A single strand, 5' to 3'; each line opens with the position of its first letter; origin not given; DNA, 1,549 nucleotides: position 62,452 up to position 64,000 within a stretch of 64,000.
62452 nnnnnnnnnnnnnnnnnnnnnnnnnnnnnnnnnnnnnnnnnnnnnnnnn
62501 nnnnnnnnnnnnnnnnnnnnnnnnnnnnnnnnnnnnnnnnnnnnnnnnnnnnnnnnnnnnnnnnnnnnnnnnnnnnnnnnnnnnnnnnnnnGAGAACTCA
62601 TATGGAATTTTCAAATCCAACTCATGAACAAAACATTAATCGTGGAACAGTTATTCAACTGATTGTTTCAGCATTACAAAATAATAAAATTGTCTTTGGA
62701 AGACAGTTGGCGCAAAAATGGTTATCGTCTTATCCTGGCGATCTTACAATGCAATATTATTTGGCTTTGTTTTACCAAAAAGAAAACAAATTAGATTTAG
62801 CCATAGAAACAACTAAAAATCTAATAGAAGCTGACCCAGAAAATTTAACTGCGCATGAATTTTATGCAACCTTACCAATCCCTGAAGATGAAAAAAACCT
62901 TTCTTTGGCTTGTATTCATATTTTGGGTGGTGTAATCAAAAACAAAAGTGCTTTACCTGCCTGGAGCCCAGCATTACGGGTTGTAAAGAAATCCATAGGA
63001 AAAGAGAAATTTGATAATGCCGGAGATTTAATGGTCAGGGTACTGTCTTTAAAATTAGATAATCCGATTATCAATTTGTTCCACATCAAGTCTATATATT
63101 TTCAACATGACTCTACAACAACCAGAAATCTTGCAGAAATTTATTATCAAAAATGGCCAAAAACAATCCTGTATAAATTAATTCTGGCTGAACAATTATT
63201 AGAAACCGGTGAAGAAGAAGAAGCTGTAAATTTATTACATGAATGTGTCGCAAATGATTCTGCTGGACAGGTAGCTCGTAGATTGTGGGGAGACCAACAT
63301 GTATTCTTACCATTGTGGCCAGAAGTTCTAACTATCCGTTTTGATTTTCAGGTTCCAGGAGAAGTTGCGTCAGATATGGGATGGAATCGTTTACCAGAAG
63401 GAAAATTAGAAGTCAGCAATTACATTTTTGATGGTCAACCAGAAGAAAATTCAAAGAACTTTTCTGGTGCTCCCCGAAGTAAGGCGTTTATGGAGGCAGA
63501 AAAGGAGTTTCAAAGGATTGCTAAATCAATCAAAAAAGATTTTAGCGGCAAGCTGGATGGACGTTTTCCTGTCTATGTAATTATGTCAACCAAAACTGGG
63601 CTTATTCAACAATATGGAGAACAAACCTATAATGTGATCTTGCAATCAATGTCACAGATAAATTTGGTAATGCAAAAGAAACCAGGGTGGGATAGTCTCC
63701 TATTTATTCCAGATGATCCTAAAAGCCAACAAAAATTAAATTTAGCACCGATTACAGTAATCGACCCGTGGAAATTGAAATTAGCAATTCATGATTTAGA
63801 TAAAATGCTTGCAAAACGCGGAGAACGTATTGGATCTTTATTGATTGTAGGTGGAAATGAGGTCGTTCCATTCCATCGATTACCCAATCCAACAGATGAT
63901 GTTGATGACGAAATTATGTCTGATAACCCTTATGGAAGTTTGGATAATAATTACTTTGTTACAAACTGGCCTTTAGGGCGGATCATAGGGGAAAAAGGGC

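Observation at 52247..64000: Self-contained sigma-54 switch wired to a giant-TPR / putative clan-CD protease operon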

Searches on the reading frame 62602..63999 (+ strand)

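Call 6: search_protein_families(library=pfam, proteins=[window:62602-63999:+], max_evalue=0.01)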
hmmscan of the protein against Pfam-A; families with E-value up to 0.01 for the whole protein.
window:62602-63999:+ (466 aa): 5 families
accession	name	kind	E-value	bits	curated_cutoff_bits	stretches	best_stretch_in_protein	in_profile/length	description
PF13428.12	TPR_14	-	3.9e-05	24.4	23.5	0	51-91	4-44/44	Tetratricopeptide repeat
PF12895.13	ANAPC3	-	0.00029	21.5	27.2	0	37-89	12-63/82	Anaphase-promoting complex, cyclosome, subunit 3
PF13174.12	TPR_6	-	0.0021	19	26.3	0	51-80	3-32/33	Tetratricopeptide repeat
PF14561.12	TPR_20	-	0.0061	17.3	25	0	186-221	19-54/90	Tetratricopeptide repeat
PF14559.12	TPR_19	-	0.0067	17.2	25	0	35-89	12-66/68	Tetratricopeptide repeat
